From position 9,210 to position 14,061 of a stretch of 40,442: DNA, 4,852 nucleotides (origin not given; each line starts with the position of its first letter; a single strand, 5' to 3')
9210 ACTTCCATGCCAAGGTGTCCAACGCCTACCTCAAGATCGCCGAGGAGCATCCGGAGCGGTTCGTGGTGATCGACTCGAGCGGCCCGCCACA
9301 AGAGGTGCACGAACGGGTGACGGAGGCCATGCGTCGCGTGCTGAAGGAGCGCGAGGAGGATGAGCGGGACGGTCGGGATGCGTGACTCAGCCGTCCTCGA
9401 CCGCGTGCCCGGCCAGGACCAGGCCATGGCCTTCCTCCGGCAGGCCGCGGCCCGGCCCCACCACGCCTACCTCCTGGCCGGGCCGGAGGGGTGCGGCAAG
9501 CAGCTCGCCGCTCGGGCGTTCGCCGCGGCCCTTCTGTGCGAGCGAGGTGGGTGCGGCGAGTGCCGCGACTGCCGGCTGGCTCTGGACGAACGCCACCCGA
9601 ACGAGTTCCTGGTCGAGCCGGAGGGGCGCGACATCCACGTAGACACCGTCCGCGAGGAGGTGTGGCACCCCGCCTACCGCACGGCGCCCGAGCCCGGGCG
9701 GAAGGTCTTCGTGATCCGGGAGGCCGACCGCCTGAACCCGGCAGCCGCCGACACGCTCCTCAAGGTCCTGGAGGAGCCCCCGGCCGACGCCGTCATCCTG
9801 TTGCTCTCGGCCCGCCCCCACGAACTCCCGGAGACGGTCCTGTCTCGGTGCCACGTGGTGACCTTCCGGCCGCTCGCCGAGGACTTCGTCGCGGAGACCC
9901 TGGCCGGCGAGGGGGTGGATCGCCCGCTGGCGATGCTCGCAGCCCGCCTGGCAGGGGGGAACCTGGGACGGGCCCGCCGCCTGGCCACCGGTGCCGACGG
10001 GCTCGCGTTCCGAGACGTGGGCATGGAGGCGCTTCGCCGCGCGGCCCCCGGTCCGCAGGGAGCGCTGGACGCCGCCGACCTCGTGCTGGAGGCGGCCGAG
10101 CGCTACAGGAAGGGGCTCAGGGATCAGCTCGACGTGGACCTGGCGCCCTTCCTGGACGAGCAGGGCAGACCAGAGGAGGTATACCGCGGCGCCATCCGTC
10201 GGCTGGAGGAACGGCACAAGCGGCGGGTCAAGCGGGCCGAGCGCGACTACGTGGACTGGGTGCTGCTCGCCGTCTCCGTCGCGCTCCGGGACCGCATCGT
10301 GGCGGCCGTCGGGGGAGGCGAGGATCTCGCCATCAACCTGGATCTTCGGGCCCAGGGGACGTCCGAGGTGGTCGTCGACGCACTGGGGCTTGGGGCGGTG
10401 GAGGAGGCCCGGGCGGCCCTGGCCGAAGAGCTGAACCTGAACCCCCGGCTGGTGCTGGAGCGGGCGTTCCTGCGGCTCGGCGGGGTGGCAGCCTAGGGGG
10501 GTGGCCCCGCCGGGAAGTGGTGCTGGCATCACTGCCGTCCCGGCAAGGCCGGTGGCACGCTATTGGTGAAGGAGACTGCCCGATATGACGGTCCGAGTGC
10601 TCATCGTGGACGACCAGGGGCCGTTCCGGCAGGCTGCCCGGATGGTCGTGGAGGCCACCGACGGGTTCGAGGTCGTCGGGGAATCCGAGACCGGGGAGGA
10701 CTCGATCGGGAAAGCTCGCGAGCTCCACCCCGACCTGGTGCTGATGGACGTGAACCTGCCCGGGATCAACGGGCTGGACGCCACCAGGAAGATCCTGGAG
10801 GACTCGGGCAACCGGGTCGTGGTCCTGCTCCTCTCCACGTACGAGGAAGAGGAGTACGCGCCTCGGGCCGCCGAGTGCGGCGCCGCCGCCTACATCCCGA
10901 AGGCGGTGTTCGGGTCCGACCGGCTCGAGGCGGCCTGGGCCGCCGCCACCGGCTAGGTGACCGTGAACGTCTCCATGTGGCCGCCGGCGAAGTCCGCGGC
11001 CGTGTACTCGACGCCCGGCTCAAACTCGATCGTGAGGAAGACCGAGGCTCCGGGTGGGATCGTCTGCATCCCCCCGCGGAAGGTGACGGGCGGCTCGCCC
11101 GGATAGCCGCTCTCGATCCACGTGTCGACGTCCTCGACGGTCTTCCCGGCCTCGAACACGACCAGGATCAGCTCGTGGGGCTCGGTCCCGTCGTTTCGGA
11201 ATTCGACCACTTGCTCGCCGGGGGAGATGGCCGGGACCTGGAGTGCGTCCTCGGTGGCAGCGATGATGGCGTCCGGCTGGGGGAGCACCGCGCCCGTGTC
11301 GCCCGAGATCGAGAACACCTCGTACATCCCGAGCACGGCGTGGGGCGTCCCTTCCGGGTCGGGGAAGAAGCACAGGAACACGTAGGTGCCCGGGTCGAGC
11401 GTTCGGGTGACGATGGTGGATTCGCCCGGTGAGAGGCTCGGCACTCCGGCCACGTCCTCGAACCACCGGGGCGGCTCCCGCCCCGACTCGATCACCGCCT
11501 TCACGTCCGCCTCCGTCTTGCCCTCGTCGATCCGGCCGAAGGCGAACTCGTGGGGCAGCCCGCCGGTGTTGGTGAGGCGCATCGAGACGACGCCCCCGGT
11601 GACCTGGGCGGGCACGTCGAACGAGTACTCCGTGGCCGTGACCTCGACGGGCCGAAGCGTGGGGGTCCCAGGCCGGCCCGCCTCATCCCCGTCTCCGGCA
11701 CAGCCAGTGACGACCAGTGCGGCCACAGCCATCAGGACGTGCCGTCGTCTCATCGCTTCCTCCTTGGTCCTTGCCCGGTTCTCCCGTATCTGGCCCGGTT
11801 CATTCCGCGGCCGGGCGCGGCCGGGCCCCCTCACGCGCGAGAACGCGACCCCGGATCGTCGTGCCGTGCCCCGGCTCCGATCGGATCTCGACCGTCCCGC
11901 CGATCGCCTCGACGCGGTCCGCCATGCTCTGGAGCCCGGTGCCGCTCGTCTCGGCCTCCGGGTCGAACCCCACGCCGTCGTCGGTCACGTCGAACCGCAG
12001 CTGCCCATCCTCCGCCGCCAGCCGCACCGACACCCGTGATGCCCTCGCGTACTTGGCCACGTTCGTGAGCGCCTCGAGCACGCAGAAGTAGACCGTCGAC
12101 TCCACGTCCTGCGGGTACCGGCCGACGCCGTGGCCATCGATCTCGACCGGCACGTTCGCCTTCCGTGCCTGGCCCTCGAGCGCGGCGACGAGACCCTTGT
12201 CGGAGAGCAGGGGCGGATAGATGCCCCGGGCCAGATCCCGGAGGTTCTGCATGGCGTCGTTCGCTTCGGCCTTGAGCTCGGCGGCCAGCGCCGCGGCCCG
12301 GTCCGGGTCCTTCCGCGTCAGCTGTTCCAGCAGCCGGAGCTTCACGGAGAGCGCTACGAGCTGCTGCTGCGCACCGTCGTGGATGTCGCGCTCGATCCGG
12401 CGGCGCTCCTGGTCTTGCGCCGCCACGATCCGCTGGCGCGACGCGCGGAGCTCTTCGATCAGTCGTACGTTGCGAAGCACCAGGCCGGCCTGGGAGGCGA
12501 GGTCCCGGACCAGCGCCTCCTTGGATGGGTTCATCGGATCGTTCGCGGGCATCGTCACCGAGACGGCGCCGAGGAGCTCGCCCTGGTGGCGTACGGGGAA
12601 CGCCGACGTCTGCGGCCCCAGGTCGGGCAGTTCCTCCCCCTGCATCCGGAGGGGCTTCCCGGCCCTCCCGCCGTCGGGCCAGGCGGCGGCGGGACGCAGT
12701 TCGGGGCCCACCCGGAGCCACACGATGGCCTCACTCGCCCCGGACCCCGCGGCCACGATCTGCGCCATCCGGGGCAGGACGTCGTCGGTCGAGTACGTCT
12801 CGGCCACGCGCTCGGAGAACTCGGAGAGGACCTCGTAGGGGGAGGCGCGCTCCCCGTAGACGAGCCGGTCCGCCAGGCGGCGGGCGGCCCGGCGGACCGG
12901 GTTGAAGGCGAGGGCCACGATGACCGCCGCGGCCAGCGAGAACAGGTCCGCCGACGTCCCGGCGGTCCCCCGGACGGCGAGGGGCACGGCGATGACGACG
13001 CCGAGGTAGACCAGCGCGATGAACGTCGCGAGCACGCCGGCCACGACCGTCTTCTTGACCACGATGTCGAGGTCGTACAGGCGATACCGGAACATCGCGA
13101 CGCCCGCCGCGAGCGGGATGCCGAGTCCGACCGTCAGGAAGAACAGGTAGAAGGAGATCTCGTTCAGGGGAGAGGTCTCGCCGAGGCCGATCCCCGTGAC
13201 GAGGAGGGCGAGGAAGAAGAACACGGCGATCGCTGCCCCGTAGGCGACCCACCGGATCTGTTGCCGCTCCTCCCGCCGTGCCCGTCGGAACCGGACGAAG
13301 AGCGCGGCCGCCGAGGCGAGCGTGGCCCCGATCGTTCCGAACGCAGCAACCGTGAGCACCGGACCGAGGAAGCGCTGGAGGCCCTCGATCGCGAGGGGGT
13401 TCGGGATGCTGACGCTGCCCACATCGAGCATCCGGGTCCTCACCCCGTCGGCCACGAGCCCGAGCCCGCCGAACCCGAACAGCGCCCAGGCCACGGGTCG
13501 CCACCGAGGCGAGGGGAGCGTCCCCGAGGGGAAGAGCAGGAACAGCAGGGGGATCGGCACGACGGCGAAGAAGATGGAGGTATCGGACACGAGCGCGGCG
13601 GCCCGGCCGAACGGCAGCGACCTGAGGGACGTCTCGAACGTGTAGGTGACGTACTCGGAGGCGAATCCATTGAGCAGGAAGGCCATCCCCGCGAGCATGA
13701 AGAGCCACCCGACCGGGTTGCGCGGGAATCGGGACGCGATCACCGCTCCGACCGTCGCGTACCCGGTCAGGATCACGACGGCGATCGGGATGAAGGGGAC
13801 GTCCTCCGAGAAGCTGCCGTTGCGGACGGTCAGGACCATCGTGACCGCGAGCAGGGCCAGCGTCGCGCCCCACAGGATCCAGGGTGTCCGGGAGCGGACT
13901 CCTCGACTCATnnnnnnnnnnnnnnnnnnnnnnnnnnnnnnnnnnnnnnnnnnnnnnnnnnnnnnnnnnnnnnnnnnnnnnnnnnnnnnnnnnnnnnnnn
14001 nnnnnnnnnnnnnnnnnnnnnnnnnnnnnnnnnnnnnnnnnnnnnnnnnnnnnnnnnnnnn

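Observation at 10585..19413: Compact two-component / cyclase / USP / ABC1-kinase signalling island between holB and tRNA-Thr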

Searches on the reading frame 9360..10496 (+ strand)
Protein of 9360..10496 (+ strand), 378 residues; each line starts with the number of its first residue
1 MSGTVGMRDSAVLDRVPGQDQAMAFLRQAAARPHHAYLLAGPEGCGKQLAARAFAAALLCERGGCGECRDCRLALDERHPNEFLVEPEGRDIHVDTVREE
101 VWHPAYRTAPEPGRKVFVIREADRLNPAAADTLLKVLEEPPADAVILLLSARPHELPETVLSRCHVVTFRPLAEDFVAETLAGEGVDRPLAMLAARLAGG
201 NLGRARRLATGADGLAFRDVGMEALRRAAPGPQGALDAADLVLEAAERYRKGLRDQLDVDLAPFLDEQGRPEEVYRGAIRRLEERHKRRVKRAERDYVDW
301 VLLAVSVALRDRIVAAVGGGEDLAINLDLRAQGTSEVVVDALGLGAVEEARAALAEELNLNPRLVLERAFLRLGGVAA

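Call 7: search_protein_families(library=pfam, max_evalue=0.01, proteins=[window:9360-10496:+])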
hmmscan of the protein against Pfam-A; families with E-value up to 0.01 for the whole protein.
window:9360-10496:+ (378 aa): 4 families
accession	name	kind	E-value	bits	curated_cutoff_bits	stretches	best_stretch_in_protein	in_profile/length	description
PF13177.12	DNA_pol3_delta2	-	2.7e-38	131.9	27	1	22-172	5-160/161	DNA polymerase III, delta subunit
PF00004.35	AAA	-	2.1e-06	28.6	21.2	1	38-171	2-130/131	ATPase family associated with various cellular activities (AAA)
PF01078.27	Mg_chelatase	-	0.0012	18.7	20.3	1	13-56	2-44/207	Magnesium chelatase, subunit ChlI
PF07728.20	AAA_5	-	0.0025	18.3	22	0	38-139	3-92/139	AAA domain (dynein-related subfamily)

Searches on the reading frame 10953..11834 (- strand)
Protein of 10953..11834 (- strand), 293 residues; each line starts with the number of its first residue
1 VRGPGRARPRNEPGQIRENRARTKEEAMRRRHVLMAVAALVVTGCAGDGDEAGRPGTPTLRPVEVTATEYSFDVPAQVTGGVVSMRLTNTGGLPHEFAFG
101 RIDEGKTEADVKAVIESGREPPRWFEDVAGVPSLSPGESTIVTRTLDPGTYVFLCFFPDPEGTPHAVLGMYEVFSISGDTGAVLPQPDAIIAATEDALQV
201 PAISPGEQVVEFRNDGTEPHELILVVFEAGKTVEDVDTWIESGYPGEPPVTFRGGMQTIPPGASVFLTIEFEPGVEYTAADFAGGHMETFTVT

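Call 7: search_protein_families(library=pfam, max_evalue=0.01, proteins=[window:10953-11834:-])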
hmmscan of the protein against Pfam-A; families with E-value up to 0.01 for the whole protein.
window:10953-11834:- (293 aa): 1 family
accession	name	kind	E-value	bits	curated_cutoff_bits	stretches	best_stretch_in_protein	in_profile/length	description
PF13473.12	Cupredoxin_1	-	0.00031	21.2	27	0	132-158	68-95/104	Cupredoxin-like domain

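Call 35: find_homologous_proteins(query=window:10953-11756:-, max_evalue=0.001)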
Query window:10953-11756:- (267 aa): 170 proteins with E <= 0.001 among 2094 candidates; the best 120 are listed.
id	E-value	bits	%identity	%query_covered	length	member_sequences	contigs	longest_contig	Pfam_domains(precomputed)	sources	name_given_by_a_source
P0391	4.7e-173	592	100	100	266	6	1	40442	-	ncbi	ncbi:MAG: hypothetical protein ACRDHS_05270 [Actinomycetota bacterium]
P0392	2.1e-149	514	86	99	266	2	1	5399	PF13473.13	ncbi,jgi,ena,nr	ncbi:MAG TPA: hypothetical protein VJ259_07520 [Actinomycetota bacterium]|nr:hypothetical protein [A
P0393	8.3e-149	512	85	100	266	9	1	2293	PF13473.13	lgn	-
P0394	3.1e-148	510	84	100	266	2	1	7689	PF13473.13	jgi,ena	-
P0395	4.5e-147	507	84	100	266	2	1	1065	-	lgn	-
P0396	6.3e-147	506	84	100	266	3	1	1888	PF13473.13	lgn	-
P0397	5.1e-146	503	83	100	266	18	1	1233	PF13473.13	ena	-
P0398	2.3e-135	468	79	96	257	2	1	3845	PF13473.13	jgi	jgi:hypothetical protein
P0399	7.3e-135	467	77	100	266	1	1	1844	PF13473.13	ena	-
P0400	6.0e-117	408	73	92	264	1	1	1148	PF13473.13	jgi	jgi:plastocyanin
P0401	1.9e-116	406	70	99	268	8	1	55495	PF13473.13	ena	-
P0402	8.5e-116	404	73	89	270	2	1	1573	PF13473.13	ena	-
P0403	1.9e-115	403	69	100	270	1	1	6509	-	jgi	jgi:hypothetical protein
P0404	3.7e-115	402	69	99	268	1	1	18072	PF13473.13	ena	-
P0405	7.5e-115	401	68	99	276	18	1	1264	PF13473.13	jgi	jgi:hypothetical protein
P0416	1.5e-113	397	68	100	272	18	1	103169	PF13473.13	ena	-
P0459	2.3e-108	380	66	100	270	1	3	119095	PF13473.13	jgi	jgi:plastocyanin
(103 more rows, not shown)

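Call 36: find_encoding_contigs(protein=P0459, flank=7000, max_places=2)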
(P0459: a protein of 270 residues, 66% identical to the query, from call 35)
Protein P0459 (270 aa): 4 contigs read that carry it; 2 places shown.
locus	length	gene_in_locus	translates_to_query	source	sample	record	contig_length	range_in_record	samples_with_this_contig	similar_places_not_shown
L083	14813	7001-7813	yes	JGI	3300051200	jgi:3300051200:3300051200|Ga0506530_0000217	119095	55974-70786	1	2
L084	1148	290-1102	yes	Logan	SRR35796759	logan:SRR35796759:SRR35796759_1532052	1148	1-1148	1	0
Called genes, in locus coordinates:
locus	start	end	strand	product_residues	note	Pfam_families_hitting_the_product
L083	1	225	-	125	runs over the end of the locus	PF00072:Response_reg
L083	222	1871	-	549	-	PF00672:HAMP, PF00512:HisKA, PF02518:HATPase_c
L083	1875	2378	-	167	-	PF13577:SnoaL_4, PF12680:SnoaL_2 (weak)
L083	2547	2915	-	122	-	PF00072:Response_reg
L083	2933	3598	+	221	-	PF00072:Response_reg, PF00196:GerE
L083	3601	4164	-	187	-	PF07730:HisKA_3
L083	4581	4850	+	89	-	-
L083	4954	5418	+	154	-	PF07883:Cupin_2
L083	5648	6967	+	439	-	PF18042:ORF_12_N (weak), PF00561:Abhydrolase_1, PF12697:Abhydrolase_6, PF12146:Hydrolase_4 (faint)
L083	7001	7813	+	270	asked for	PF13473:Cupredoxin_1 (faint)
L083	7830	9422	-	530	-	PF01663:Phosphodiest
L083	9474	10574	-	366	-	PF02086:MethyltransfD12 (faint), PF03602:Cons_hypoth95 (faint)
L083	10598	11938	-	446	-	-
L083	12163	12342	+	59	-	-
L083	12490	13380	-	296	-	-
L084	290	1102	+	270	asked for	PF13473:Cupredoxin_1 (faint)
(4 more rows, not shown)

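Call 37: find_encoding_contigs(protein=P0416, flank=7000, max_places=2)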
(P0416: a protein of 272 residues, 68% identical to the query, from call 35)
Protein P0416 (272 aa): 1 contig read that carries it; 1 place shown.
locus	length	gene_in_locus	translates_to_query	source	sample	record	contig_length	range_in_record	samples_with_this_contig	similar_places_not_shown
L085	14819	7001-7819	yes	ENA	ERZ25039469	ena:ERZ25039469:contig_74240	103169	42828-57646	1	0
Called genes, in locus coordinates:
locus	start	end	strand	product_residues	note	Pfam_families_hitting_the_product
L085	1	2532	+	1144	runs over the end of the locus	PF00211:Guanylate_cyc, PF13240:Zn_Ribbon_1 (weak), PF13191:AAA_16, PF07719:TPR_2 (faint), PF13424:TPR_12, PF17874:TPR_MalT, PF13424:TPR_12, PF17874:TPR_MalT, +3 more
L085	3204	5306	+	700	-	PF07730:HisKA_3, PF02518:HATPase_c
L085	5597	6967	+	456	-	PF18042:ORF_12_N (weak), PF00561:Abhydrolase_1, PF12697:Abhydrolase_6, PF12146:Hydrolase_4 (weak)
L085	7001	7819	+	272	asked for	PF13473:Cupredoxin_1 (faint)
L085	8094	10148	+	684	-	PF07730:HisKA_3, PF02518:HATPase_c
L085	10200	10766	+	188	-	-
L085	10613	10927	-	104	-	-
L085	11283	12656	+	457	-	PF00561:Abhydrolase_1, PF12146:Hydrolase_4, PF00211:Guanylate_cyc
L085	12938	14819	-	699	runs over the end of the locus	PF07730:HisKA_3, PF02518:HATPase_c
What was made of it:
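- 10953..11753 (-): Gene 2: tandem-cupredoxin lipoprotein. Domain 1 has a type-1 Cu ligand set. Species-specific passenger transcribed downstream of the kinase. Elsewhere it follows an abhydrolase gene (calls 36, 37).
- The same kinase family and other cyclases are scattered elsewhere in these genomes (call 37).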

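Call 48: search_protein_families(library=ncbifam, max_evalue=0.00001, proteins=[window:10953-11756:-])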
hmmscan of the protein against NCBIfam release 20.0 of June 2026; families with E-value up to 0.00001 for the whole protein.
window:10953-11756:- (267 aa): 0 families

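Call 49: predict_structure(alignment_id=A2)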
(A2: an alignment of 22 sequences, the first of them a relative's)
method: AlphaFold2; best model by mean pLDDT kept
length: 266 residues; sequences in the alignment: 22
mean_pLDDT: 83.9   pTM: 0.78
mean pLDDT of the five models: 83.9, 83.1, 83.1, 82.6, 79.5
residues with pLDDT >= 90: 176; 70-90: 54; 50-70: 5; < 50: 31
segments of 3 or more residues with pLDDT < 50: 1-31
pLDDT, mean of each block of 10 residues (from residue 1): 24 28 31 84 94 94 93 93 94 86 80 92 94 90 95 93 95 95 94 91 90 84 83 90 93 91 92
secondary structure, 60 per line:
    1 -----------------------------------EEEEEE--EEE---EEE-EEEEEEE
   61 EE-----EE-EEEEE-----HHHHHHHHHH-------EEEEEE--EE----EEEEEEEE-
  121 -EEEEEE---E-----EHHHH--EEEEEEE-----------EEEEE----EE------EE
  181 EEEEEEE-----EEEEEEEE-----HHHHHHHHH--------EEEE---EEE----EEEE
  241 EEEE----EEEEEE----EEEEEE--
elements in order: E36-41 E44-46 E50-52 E54-62 E71-75 H81-90 E98-103 E112-119 E122-127 H138-141 E144-150 E162-166 E179-187 E193-200 H206-214 E223-226 E230-232 E237-244 E249-254 E259-264
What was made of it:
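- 10953..11753 (-): AF2 pLDDT 84 (call 49).
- On Cupredoxin (type-1 copper) protein: Two beta-sandwich domains, pLDDT 84 (call 49).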

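Call 53: fold_search(model_id=the predicted structure, library=pdb)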
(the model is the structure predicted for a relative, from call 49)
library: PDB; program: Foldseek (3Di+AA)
matches with E <= 10: 1094; with E <= 0.001: 382
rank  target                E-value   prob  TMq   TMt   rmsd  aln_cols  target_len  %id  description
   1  6k3d                  8.4e-09  1.00  0.30  0.20  15.2       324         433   13  Structure of multicopper oxidase mutant (released 2020-05-20)
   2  3gdc_B                1.3e-08  1.00  0.28  0.26  17.4       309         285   14  Crystal structure of multicopper oxidase (released 2010-03-09)
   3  3aw5                  1.6e-08  1.00  0.30  0.20  14.9       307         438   14  Structure of a multicopper oxidase from the hyperthermophilic archaeon Pyrobaculum aerophilum (released 2011-06-08)
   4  3gdc_A                1.8e-08  1.00  0.27  0.25  17.7       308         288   13  Crystal structure of multicopper oxidase (released 2010-03-09)
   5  8p4g_B                4.5e-08  1.00  0.30  0.20  16.9       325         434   14  Crystal structure of a multicopper oxidase 3F3 variant from Pyrobaculum aerophilum (released 2024-02-21)
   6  3gdc_C                5.3e-08  1.00  0.30  0.28  17.5       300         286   16  Crystal structure of multicopper oxidase (released 2010-03-09)
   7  8p4g_A                1.1e-07  1.00  0.29  0.20  14.7       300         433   14  Crystal structure of a multicopper oxidase 3F3 variant from Pyrobaculum aerophilum (released 2024-02-21)
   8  5tb7_A                1.2e-07  1.00  0.25  0.22  18.1       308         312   15  Structure of nitrite reductase AniA from Neisseria gonorrhoeae, space group P212121 (released 2017-02-01)
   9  4kns_A                1.3e-07  1.00  0.27  0.25  17.4       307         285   17  Reduced crystal structure of the Nitrosomonas europaea copper nitrite reductase at pH 6.5 (released 2013-07-24)
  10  2dv6_A                1.7e-07  1.00  0.24  0.16  17.8       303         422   18  Crystal structure of nitrite reductase from Hyphomicrobium denitrificans (released 2007-02-20)
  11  6hbe_A                2.1e-07  1.00  0.24  0.16  17.9       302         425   13  Cu-containing nitrite reductase (NirK) from Thermus scotoductus SA-01 (released 2019-01-23)
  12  1kbv_A                2.3e-07  1.00  0.24  0.22  17.9       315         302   15  NITRITE-SOAKED CRYSTAL STRUCTURE OF THE SOLUBLE DOMAIN OF ANIA FROM NEISSERIA GONORRHOEAE (released 2001-12-05)
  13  5tb7_B                2.7e-07  1.00  0.25  0.22  17.9       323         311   15  Structure of nitrite reductase AniA from Neisseria gonorrhoeae, space group P212121 (released 2017-02-01)
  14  5ue6_F                2.8e-07  1.00  0.25  0.22  17.9       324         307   15  Structure of nitrite reductase AniA from Neisseria gonorrhoeae, space group I4122 (released 2017-02-01)
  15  7rab_A                3.9e-07  1.00  0.27  0.24  17.4       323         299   14  Crystal structure of a dodecameric multicopper oxidase from M. hydrothermalis in a cubic lattice (released 2021-10-20)
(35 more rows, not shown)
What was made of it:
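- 10953..11753 (-): Foldseek hits to multicopper oxidases and Cu nitrite reductases, prob 1.0 (call 53).
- On Cupredoxin (type-1 copper) protein: Foldseek multicopper oxidase hits at prob 1.0 (call 53).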

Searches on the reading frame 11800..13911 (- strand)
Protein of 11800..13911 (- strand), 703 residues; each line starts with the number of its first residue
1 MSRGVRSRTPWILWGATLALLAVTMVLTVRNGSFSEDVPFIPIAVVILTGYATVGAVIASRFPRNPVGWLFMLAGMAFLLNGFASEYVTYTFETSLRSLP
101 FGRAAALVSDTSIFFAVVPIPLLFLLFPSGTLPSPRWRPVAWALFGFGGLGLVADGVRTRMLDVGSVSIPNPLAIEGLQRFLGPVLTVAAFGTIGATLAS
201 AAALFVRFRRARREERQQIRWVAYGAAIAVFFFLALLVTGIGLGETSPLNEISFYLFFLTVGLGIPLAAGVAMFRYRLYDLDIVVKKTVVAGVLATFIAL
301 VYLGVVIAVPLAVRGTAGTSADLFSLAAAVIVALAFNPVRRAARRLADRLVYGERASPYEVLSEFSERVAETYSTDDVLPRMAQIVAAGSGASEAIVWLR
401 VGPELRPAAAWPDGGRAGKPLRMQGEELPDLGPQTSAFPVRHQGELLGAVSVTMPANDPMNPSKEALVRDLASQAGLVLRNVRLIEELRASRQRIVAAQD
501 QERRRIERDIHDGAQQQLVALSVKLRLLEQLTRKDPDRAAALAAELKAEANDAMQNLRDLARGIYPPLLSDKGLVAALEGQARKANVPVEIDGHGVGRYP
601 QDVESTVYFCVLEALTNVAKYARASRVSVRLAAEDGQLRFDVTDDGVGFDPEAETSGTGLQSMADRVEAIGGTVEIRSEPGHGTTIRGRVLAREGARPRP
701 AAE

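Call 7: search_protein_families(library=pfam, max_evalue=0.01, proteins=[window:11800-13911:-])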
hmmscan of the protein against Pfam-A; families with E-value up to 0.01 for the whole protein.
window:11800-13911:- (703 aa): 4 families
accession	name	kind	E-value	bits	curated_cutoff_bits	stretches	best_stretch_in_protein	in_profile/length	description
PF07730.19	HisKA_3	-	1e-15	58.4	24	1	502-567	1-66/68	Histidine kinase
PF02518.31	HATPase_c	-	3.2e-13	50.5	26.4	1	604-687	3-104/111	Histidine kinase-, DNA gyrase B-, and HSP90-like ATPase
PF13581.12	HATPase_c_2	-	5.6e-07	30.1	27.4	1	600-657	25-87/127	Histidine kinase-like ATPase domain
PF01590.32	GAF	-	3.3e-05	24.8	22.4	1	376-478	3-132/133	GAF domain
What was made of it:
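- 11800..13911 (-): Gene 3: sensor histidine kinase with about 9 TM helices, GAF, HisKA_3 and HATPase_c (703 aa). Pfam (call 7).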

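Call 48: search_protein_families(library=ncbifam, max_evalue=0.00001, proteins=[window:11800-13911:-])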
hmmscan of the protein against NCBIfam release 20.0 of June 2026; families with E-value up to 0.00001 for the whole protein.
window:11800-13911:- (703 aa): 7 families
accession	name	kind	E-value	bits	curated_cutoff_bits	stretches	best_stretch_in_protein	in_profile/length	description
NF052443.1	SensHisKinMctS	equivalog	9e-34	116.6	700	1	477-687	224-443/457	two-component system sensor histidine kinase MctS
NF008649.0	PRK11644.1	equivalog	2e-23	82.9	408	1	489-686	290-490/499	signal transduction histidine-protein kinase/phosphatase UhpB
NF052531.1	Strep_LiaS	equivalog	4.8e-23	81.9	450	1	475-689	107-324/328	envelope stress sensor histidine kinase LiaS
NF007896.0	PRK10600.1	equivalog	1.6e-18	66.7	578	1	448-687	342-580/598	nitrate/nitrite two-component system sensor histidine kinase NarX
NF008184.0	PRK10935.1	equivalog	2.3e-17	62.9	553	1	437-686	308-553/565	nitrate/nitrite two-component system sensor histidine kinase NarQ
NF047786.1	his_kin_MadS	equivalog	1.7e-15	57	500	1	490-684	220-427/434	MadS family sensor histidine kinase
NF047322.1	HK_morpho_MacS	equivalog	4e-13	49.3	300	1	473-688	154-364/367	MacS family sensor histidine kinase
